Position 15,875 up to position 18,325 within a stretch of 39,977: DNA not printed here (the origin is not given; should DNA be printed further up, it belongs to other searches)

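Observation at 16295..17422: OppF-type ATPase split between Walker A and the Q-loop by a coiled-coil insertion of about 375 aa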

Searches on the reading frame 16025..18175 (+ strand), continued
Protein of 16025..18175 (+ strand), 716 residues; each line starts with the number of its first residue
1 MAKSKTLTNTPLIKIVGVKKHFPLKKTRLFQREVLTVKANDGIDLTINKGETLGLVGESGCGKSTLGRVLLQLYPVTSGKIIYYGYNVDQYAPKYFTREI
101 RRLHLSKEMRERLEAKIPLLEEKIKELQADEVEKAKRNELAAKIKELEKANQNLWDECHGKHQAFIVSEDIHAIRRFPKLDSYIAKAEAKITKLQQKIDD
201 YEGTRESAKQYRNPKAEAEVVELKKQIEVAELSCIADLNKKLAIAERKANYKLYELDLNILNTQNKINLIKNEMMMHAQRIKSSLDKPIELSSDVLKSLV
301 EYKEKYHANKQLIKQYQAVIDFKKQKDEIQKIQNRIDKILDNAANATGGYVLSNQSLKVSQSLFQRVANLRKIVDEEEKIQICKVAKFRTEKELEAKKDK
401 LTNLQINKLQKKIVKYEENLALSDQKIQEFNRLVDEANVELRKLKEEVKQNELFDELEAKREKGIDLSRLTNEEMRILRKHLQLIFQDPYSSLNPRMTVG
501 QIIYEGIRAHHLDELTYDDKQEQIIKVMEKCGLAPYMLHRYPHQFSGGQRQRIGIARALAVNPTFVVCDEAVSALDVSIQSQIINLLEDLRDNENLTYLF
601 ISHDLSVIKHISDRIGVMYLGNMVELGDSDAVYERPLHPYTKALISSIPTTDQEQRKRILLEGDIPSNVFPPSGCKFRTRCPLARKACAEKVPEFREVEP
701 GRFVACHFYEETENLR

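Call 10: find_homologous_proteins(query=window:16025-18175:+, max_evalue=1e-10)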
Query window:16025-18175:+ (716 aa): 7971 proteins with E <= 1e-10 among 8000 candidates; the best 120 are listed.
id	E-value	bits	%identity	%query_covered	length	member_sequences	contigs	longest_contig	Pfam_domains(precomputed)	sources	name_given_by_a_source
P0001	0.0e+0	1569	100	100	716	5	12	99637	PF00005.34,PF08352.18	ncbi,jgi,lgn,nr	ncbi:MAG: ATP-binding cassette domain-containing protein [Bacilli bacterium]|nr:ATP-binding cassette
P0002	1.7e-270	917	61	100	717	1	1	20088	PF00005.34,PF08352.18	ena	-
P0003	3.9e-270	916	61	100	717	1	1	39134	PF00005.34,PF08352.18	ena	-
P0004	9.3e-270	915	60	100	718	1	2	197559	PF00005.34,PF08352.18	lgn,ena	-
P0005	1.1e-269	915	61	100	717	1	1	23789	PF00005.34,PF08352.18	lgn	-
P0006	1.1e-259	882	58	100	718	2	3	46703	PF00005.34,PF13401.13,PF08352.18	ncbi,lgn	-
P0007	9.2e-257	872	57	100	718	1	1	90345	PF00005.34,PF13401.13,PF02463.26,PF08352.18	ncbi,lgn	ncbi:MAG: oligopeptide/dipeptide ABC transporter ATP-binding protein [Bacilli bacterium]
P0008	1.4e-256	871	58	100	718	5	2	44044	PF00005.34,PF13401.13,PF08352.18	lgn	-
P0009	5.4e-254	863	58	100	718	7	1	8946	PF00005.34,PF13401.13,PF02463.26,PF08352.18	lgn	-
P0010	3.7e-250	850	57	100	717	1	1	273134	PF00005.34,PF08352.18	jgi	-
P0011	1.5e-236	805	54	100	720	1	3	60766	PF00005.34,PF13401.13,PF08352.18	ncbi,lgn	-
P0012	7.2e-230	783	54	100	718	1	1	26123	PF00005.34,PF08352.18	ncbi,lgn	-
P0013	2.4e-229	781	54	100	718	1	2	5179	PF00005.34,PF08352.18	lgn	-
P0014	4.6e-225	767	53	100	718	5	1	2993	PF00005.34,PF08352.18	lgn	-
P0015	6.5e-224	763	51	100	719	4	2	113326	PF00005.34,PF08352.18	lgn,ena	-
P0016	6.7e-223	760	52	100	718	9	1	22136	PF00005.34,PF08352.18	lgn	-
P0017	6.1e-208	711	50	99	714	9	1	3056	PF00005.34,PF08352.18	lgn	-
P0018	1.5e-188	646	64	40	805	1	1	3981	PF00005.34,PF13401.13,PF02463.26,PF08352.18,PF13304.13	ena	-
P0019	7.4e-187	641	47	99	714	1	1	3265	PF00005.34,PF02463.26,PF08352.18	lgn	-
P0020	8.9e-180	617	58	56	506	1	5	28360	PF00005.34,PF08352.18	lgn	-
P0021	3.2e-166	573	56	35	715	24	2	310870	PF00005.34,PF02463.26,PF08352.18,PF13304.13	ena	-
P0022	3.5e-163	563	57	35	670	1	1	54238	PF00005.34,PF13401.13,PF02463.26,PF08352.18,PF13304.13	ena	-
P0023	1.3e-162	561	57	35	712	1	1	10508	PF00005.34,PF13401.13,PF02463.26,PF08352.18,PF13304.13,PF13191.13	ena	-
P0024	1.2e-161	558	58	34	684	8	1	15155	PF00005.34,PF13401.13,PF02463.26,PF08352.18,PF13304.13,PF13191.13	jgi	jgi:peptide/nickel transport system ATP-binding protein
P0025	2.1e-161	557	57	35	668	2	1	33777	PF00005.34,PF13401.13,PF02463.26,PF08352.18,PF13304.13,PF13191.13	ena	-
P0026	5.0e-161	556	56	35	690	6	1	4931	PF00005.34,PF13401.13,PF02463.26,PF08352.18,PF13304.13,PF13191.13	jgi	-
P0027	5.0e-160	552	56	34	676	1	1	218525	PF00005.34,PF13401.13,PF02463.26,PF08352.18,PF13304.13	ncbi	-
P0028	5.7e-160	552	51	38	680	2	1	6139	PF00005.34,PF13555.13,PF13401.13,PF02463.26,PF08352.18,PF13304.13,PF13191.13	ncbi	-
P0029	1.5e-159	551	54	34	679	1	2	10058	PF00005.34,PF13555.13,PF02463.26,PF08352.18,PF13304.13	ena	-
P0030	1.6e-159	551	55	34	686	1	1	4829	PF00005.34,PF13401.13,PF02463.26,PF08352.18,PF13304.13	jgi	jgi:peptide/nickel transport system ATP-binding protein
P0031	5.6e-159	549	54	35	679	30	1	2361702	PF00485.25,PF00005.34,PF13401.13,PF02463.26,PF08352.18,PF13304.13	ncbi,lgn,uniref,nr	ncbi:ABC transporter ATP-binding protein [Solibacillus isronensis]|uniref:ABC transporter ATP-bindin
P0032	9.9e-159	548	57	35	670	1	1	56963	PF00005.34,PF02463.26,PF08352.18,PF13304.13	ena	-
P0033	1.2e-158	548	54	34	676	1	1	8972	PF00005.34,PF13401.13,PF02463.26,PF08352.18,PF13304.13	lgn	-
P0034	1.3e-158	548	55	34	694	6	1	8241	PF00005.34,PF13401.13,PF02463.26,PF08352.18,PF13304.13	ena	-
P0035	1.3e-158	548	54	35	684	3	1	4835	PF00005.34,PF13401.13,PF02463.26,PF08352.18,PF13304.13,PF13191.13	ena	-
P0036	2.7e-158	547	56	34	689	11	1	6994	PF00005.34,PF13401.13,PF02463.26,PF08352.18,PF13304.13,PF13191.13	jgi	-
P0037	5.1e-158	546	56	34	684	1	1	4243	PF00005.34,PF13401.13,PF02463.26,PF08352.18,PF13304.13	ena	-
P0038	5.2e-158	546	55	34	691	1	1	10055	PF00005.34,PF13555.13,PF13401.13,PF02463.26,PF08352.18,PF13304.13,PF13191.13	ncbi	ncbi:MAG: dipeptide ABC transporter ATP-binding protein [Hyphomicrobiaceae bacterium]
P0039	5.4e-158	546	56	34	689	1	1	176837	PF00005.34,PF13401.13,PF02463.26,PF08352.18,PF13304.13,PF13191.13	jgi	jgi:peptide/nickel transport system ATP-binding protein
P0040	5.8e-158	545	56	34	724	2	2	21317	PF00005.34,PF13401.13,PF02463.26,PF08352.18,PF13304.13,PF13191.13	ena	-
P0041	7.1e-158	545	56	34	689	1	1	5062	PF00005.34,PF13401.13,PF02463.26,PF08352.18,PF13304.13,PF13191.13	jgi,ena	-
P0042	7.3e-158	545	56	34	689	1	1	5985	PF00005.34,PF13401.13,PF02463.26,PF08352.18,PF13304.13,PF13191.13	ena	-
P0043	9.5e-158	545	54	34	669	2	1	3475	PF00005.34,PF13401.13,PF02463.26,PF08352.18,PF13304.13,PF13191.13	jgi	jgi:peptide/nickel transport system ATP-binding protein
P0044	1.0e-157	545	56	34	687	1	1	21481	PF00005.34,PF13401.13,PF02463.26,PF08352.18,PF13304.13,PF13191.13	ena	-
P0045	1.1e-157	544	55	35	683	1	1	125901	PF00005.34,PF13401.13,PF02463.26,PF08352.18,PF13304.13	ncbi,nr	ncbi:MAG: ABC transporter ATP-binding protein [Alphaproteobacteria bacterium]|nr:ABC transporter ATP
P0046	1.4e-157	544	56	35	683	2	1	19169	PF00005.34,PF13401.13,PF02463.26,PF08352.18,PF13304.13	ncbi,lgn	-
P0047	2.0e-157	544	54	34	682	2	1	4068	PF00005.34,PF00006.32,PF13401.13,PF02463.26,PF08352.18,PF13304.13,PF13191.13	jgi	-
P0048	2.1e-157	544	56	34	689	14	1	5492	PF00005.34,PF13401.13,PF02463.26,PF08352.18,PF13304.13,PF13191.13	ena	-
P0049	5.2e-157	542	55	34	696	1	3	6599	PF00005.34,PF13401.13,PF02463.26,PF08352.18,PF13304.13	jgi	jgi:peptide/nickel transport system ATP-binding protein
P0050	5.5e-157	542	55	34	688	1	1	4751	PF00005.34,PF13401.13,PF02463.26,PF08352.18,PF13304.13,PF13191.13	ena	-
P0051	7.5e-157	542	55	34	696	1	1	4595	PF00005.34,PF13401.13,PF02463.26,PF08352.18,PF13304.13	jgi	jgi:peptide/nickel transport system ATP-binding protein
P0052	8.3e-157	542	56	34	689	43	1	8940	PF00005.34,PF13401.13,PF02463.26,PF08352.18,PF13304.13,PF13191.13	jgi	-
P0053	8.9e-157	541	53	36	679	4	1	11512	PF00005.34,PF13401.13,PF08352.18,PF13304.13,PF13191.13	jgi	jgi:peptide/nickel transport system ATP-binding protein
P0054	9.5e-157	541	56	33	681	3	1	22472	PF00005.34,PF13401.13,PF02463.26,PF08352.18,PF13304.13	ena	-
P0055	9.9e-157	541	54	34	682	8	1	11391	PF00005.34,PF00006.32,PF13401.13,PF02463.26,PF08352.18,PF13481.13,PF13304.13,PF13191.13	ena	-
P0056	1.1e-156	541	54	34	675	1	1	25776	PF00005.34,PF13401.13,PF02463.26,PF08352.18,PF13304.13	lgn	-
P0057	1.1e-156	541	55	34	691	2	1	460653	PF00005.34,PF13555.13,PF13401.13,PF02463.26,PF08352.18,PF13304.13,PF13191.13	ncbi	ncbi:MAG: ABC transporter ATP-binding protein [Hyphomicrobiaceae bacterium]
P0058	1.4e-156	541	54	34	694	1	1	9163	PF00005.34,PF13555.13,PF13401.13,PF02463.26,PF08352.18,PF13304.13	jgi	jgi:peptide/nickel transport system ATP-binding protein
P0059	1.5e-156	541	54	34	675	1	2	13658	PF00005.34,PF13401.13,PF02463.26,PF08352.18,PF13304.13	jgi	jgi:peptide/nickel transport system ATP-binding protein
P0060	1.6e-156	541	56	34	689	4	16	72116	PF00005.34,PF13401.13,PF02463.26,PF08352.18,PF13304.13,PF13191.13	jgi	jgi:peptide/nickel transport system ATP-binding protein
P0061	2.1e-156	540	49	41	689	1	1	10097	PF00005.34,PF13555.13,PF13401.13,PF02463.26,PF08352.18,PF13304.13,PF13191.13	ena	-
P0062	3.6e-156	539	48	41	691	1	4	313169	PF00005.34,PF13555.13,PF13401.13,PF02463.26,PF08352.18,PF13304.13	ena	-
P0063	3.7e-156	539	53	35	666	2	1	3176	PF00485.25,PF00005.34,PF13401.13,PF02463.26,PF08352.18,PF13304.13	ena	-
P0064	3.7e-156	539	48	41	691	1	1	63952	PF00005.34,PF13555.13,PF13401.13,PF02463.26,PF08352.18,PF13304.13,PF13191.13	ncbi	-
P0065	4.3e-156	539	56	34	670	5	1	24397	PF00005.34,PF00004.36,PF13401.13,PF02463.26,PF08352.18,PF13481.13,PF13304.13,PF13191.13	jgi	jgi:peptide/nickel transport system ATP-binding protein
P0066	4.5e-156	539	53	34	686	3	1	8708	PF00005.34,PF13401.13,PF02463.26,PF08352.18,PF13481.13,PF13304.13,PF13191.13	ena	-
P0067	4.9e-156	539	54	37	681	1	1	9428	PF00005.34,PF13555.13,PF13401.13,PF02463.26,PF08352.18,PF13304.13,PF13191.13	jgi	jgi:peptide/nickel transport system ATP-binding protein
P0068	5.4e-156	539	56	34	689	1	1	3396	PF00005.34,PF13401.13,PF02463.26,PF08352.18,PF13304.13,PF13191.13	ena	-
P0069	5.5e-156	539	55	34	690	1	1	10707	PF00005.34,PF13555.13,PF13401.13,PF02463.26,PF08352.18,PF13304.13,PF13191.13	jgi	jgi:peptide/nickel transport system ATP-binding protein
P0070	6.7e-156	539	49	41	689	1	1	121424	PF00005.34,PF13555.13,PF13401.13,PF02463.26,PF08352.18,PF13304.13,PF13191.13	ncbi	ncbi:MAG: ABC transporter ATP-binding protein [Hyphomicrobiaceae bacterium]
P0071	6.8e-156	539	57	34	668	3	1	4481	PF00005.34,PF13401.13,PF02463.26,PF08352.18,PF13304.13,PF13191.13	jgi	jgi:peptide/nickel transport system ATP-binding protein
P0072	7.0e-156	539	55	34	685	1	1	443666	PF00005.34,PF13401.13,PF02463.26,PF08352.18,PF13304.13,PF13191.13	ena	-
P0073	7.0e-156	539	54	35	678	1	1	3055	PF00005.34,PF13555.13,PF13401.13,PF02463.26,PF08352.18,PF13304.13,PF13191.13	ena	-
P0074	7.1e-156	539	50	41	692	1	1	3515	PF00005.34,PF13555.13,PF13401.13,PF02463.26,PF08352.18,PF13304.13,PF13191.13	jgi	jgi:peptide/nickel transport system ATP-binding protein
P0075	7.4e-156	538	55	34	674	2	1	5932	PF00005.34,PF13175.13,PF13401.13,PF02463.26,PF08352.18,PF13304.13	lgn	-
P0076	7.6e-156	538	55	34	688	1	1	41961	PF00005.34,PF13401.13,PF02463.26,PF08352.18,PF13304.13,PF13191.13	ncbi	-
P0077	7.8e-156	538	55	34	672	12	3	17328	PF00005.34,PF13401.13,PF02463.26,PF08352.18,PF13481.13,PF13304.13,PF13191.13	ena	-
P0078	8.1e-156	538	54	34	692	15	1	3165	PF00005.34,PF13555.13,PF13401.13,PF02463.26,PF08352.18,PF13304.13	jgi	jgi:peptide/nickel transport system ATP-binding protein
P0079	8.2e-156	538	48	41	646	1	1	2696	PF00005.34,PF13555.13,PF13401.13,PF02463.26,PF08352.18,PF13304.13,PF13191.13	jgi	jgi:peptide/nickel transport system ATP-binding protein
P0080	8.6e-156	538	54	34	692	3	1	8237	PF00005.34,PF13555.13,PF13401.13,PF02463.26,PF08352.18,PF13304.13,PF13191.13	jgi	-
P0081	1.1e-155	538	56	33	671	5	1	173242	PF00005.34,PF13401.13,PF02463.26,PF08352.18,PF13304.13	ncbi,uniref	ncbi:dipeptide ABC transporter ATP-binding protein [Neobacillus sp. NPDC058068]|uniref:ABC transport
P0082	1.2e-155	538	56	34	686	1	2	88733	PF00005.34,PF13401.13,PF02463.26,PF08352.18,PF13304.13,PF13191.13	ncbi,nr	ncbi:MAG: ABC transporter ATP-binding protein [Alphaproteobacteria bacterium]|nr:ABC transporter ATP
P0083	1.2e-155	538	57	34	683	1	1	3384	PF00005.34,PF13401.13,PF02463.26,PF08352.18,PF13481.13,PF13304.13,PF13191.13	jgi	jgi:peptide/nickel transport system ATP-binding protein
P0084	2.1e-155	537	56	34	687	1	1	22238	PF00005.34,PF13401.13,PF02463.26,PF08352.18,PF13304.13,PF13191.13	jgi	jgi:peptide/nickel transport system ATP-binding protein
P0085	2.3e-155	537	54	34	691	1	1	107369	PF00005.34,PF13555.13,PF13401.13,PF02463.26,PF08352.18,PF13304.13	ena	-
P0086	2.4e-155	537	55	34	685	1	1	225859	PF00005.34,PF13401.13,PF02463.26,PF08352.18,PF13304.13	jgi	jgi:peptide/nickel transport system ATP-binding protein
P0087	2.4e-155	537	56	34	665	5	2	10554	PF00005.34,PF13401.13,PF02463.26,PF08352.18,PF13304.13,PF13191.13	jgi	-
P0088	2.6e-155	537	54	34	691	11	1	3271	PF00005.34,PF13555.13,PF13401.13,PF02463.26,PF08352.18,PF13304.13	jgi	jgi:peptide/nickel transport system ATP-binding protein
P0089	2.6e-155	537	54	34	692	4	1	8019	PF00005.34,PF13555.13,PF13401.13,PF02463.26,PF08352.18,PF13304.13,PF13191.13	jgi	jgi:peptide/nickel transport system ATP-binding protein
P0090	2.6e-155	537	54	37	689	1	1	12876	PF00005.34,PF13555.13,PF13401.13,PF02463.26,PF08352.18,PF13304.13,PF13191.13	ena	-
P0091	2.7e-155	537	49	41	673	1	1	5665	PF00005.34,PF13555.13,PF13401.13,PF02463.26,PF08352.18,PF13304.13,PF13191.13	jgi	jgi:peptide/nickel transport system ATP-binding protein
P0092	2.8e-155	537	49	41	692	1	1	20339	PF00005.34,PF13555.13,PF13401.13,PF02463.26,PF08352.18,PF13304.13,PF13191.13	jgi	-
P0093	2.8e-155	537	52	37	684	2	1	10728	PF00005.34,PF13401.13,PF02463.26,PF08352.18,PF13304.13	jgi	jgi:peptide/nickel transport system ATP-binding protein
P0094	2.9e-155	536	55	34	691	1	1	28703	PF00005.34,PF13401.13,PF02463.26,PF08352.18,PF13304.13,PF13191.13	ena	-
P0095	3.0e-155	536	54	34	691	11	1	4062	PF00005.34,PF13555.13,PF13401.13,PF02463.26,PF08352.18,PF13304.13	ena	-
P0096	3.1e-155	536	55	34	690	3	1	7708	PF00005.34,PF13555.13,PF13401.13,PF02463.26,PF08352.18,PF13304.13,PF13191.13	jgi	-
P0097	3.3e-155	536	56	34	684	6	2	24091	PF00005.34,PF13401.13,PF02463.26,PF08352.18,PF13304.13,PF13191.13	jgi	jgi:peptide/nickel transport system ATP-binding protein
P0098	3.8e-155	536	50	41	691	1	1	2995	PF00005.34,PF13555.13,PF13401.13,PF02463.26,PF08352.18,PF13304.13,PF13191.13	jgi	jgi:peptide/nickel transport system ATP-binding protein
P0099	4.0e-155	536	54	35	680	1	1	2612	PF00005.34,PF02463.26,PF08352.18,PF13304.13,PF13191.13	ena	-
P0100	4.1e-155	536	49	41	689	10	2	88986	PF00005.34,PF13555.13,PF13401.13,PF02463.26,PF08352.18,PF13304.13,PF13191.13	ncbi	-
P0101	4.2e-155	536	55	34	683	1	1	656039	PF00005.34,PF13401.13,PF02463.26,PF08352.18,PF13304.13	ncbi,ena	-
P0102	4.4e-155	536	53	34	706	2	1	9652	PF00005.34,PF13555.13,PF13401.13,PF02463.26,PF08352.18,PF13304.13,PF13191.13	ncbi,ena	-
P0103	4.5e-155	536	55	34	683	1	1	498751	PF00005.34,PF13401.13,PF02463.26,PF08352.18,PF13304.13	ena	-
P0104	4.9e-155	536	55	34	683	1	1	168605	PF00005.34,PF13401.13,PF02463.26,PF08352.18,PF13304.13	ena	-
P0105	5.0e-155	536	46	41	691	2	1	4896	PF00005.34,PF13555.13,PF00004.36,PF13401.13,PF02463.26,PF08352.18,PF13304.13,PF13191.13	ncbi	-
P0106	5.2e-155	536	50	41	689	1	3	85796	PF00005.34,PF13555.13,PF13401.13,PF02463.26,PF08352.18,PF13304.13,PF13191.13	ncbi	ncbi:MAG: dipeptide ABC transporter ATP-binding protein [Hyphomicrobiaceae bacterium]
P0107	7.2e-155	535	49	41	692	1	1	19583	PF00005.34,PF13555.13,PF13401.13,PF02463.26,PF08352.18,PF13304.13,PF13191.13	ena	-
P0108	7.3e-155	535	53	37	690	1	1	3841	PF00005.34,PF13555.13,PF13401.13,PF02463.26,PF08352.18,PF13304.13,PF13191.13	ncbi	-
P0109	7.3e-155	535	54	35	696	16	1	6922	PF00005.34,PF13401.13,PF02463.26,PF08352.18,PF13304.13,PF13191.13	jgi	jgi:peptide/nickel transport system ATP-binding protein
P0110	7.5e-155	535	52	37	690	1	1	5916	PF00005.34,PF13555.13,PF13401.13,PF02463.26,PF08352.18,PF13304.13,PF13191.13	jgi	jgi:peptide/nickel transport system ATP-binding protein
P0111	8.1e-155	535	53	34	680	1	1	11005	PF00005.34,PF13555.13,PF02463.26,PF08352.18,PF13304.13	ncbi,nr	ncbi:MAG: ABC transporter ATP-binding protein [bacterium]|nr:ABC transporter ATP-binding protein [ba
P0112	8.5e-155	535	55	35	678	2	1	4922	PF00005.34,PF02463.26,PF08352.18,PF13304.13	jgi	jgi:peptide/nickel transport system ATP-binding protein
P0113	9.0e-155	535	54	34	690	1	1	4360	PF00005.34,PF13555.13,PF13401.13,PF02463.26,PF08352.18,PF13304.13,PF13191.13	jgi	jgi:peptide/nickel transport system ATP-binding protein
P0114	9.5e-155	535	56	34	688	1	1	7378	PF00005.34,PF13555.13,PF13401.13,PF02463.26,PF08352.18,PF13304.13,PF13191.13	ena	-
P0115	1.0e-154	535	54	35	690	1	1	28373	PF00005.34,PF13555.13,PF02463.26,PF08352.18,PF13304.13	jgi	jgi:peptide/nickel transport system ATP-binding protein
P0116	1.1e-154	535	54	34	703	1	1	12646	PF00005.34,PF13555.13,PF13401.13,PF02463.26,PF08352.18,PF13304.13,PF13191.13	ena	-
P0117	1.1e-154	535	51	34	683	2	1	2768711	PF00005.34,PF00006.32,PF13555.13,PF13401.13,PF02463.26,PF08352.18,PF13304.13,PF13191.13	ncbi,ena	-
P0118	1.1e-154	535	49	41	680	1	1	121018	PF00005.34,PF13555.13,PF13401.13,PF02463.26,PF08352.18,PF13304.13,PF13191.13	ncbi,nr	ncbi:MAG: ABC transporter ATP-binding protein [Hyphomicrobiaceae bacterium]|nr:ABC transporter ATP-b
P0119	1.1e-154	535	55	34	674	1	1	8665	PF00485.25,PF00005.34,PF13555.13,PF13401.13,PF02463.26,PF08352.18,PF07728.21,PF13304.13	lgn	-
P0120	1.2e-154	534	53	34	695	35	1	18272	PF00005.34,PF00004.36,PF13401.13,PF02463.26,PF08352.18,PF13304.13,PF13191.13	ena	-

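Call 22: find_encoding_contigs(protein=P0001, flank=10000, max_places=4)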
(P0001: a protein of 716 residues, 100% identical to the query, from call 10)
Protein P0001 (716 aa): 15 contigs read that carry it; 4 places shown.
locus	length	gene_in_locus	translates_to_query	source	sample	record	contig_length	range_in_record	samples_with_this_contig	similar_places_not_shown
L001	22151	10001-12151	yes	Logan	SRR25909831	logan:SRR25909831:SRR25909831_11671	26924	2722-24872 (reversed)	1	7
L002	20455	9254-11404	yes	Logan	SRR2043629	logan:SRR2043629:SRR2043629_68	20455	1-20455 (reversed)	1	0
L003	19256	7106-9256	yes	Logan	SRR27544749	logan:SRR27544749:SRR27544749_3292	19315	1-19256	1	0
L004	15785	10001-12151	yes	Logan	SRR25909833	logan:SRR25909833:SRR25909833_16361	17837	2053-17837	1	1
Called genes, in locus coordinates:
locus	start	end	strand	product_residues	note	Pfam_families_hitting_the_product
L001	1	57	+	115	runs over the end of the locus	PF01245:Ribosomal_L19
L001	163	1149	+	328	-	PF00356:LacI, PF13407:Peripla_BP_4, PF13377:Peripla_BP_3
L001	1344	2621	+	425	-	PF00579:tRNA-synt_1b, PF22421:SYY_C-terminal, PF01479:S4 (weak)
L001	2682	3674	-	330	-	PF00579:tRNA-synt_1b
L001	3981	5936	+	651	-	PF00496:SBP_bac_5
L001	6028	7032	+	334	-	PF19300:BPD_transp_1_N (weak), PF00528:BPD_transp_1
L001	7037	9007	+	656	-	PF12911:OppC_N, PF25390:WD40_RLD (weak), PF13540:RCC1_2 (faint), PF25390:WD40_RLD, PF00528:BPD_transp_1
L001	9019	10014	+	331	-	PF00005:ABC_tran, PF13304:AAA_21 (weak), PF08352:oligo_HPY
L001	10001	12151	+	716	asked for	PF00005:ABC_tran, PF08352:oligo_HPY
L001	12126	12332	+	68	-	-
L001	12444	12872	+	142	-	PF00462:Glutaredoxin (weak), PF03960:ArsC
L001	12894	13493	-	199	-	PF01928:CYTH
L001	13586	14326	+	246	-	PF04607:RelA_SpoT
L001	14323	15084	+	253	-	PF01513:NAD_kinase, PF20143:NAD_kinase_C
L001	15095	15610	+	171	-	PF08937:ThsB_TIR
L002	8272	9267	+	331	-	PF00005:ABC_tran, PF13304:AAA_21 (weak), PF08352:oligo_HPY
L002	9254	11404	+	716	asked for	PF00005:ABC_tran, PF08352:oligo_HPY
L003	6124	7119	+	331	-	PF00005:ABC_tran, PF13304:AAA_21 (weak), PF08352:oligo_HPY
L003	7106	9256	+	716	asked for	PF00005:ABC_tran, PF08352:oligo_HPY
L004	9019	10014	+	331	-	PF00005:ABC_tran, PF13304:AAA_21 (weak), PF08352:oligo_HPY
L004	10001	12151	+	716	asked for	PF00005:ABC_tran, PF08352:oligo_HPY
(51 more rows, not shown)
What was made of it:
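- The identical protein lies on at least 15 contigs from several SRA runs (call 22). The identical 716-aa protein comes from independent runs on contigs of up to about 100 kb (calls 10, 22).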

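Call 23: find_encoding_contigs(protein=P0018, flank=10000, max_places=3)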
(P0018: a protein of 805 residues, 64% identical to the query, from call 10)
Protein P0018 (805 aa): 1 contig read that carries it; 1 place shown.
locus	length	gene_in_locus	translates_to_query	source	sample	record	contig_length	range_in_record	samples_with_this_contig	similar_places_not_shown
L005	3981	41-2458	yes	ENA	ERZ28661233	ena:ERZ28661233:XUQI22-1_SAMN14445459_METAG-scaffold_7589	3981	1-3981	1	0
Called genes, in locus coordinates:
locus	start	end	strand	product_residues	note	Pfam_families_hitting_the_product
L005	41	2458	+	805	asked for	PF00005:ABC_tran, PF02463:SMC_N (faint), PF13401:AAA_22 (faint), PF13304:AAA_21 (weak), PF08352:oligo_HPY, PF00005:ABC_tran, PF08352:oligo_HPY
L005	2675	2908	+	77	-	-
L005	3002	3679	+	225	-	-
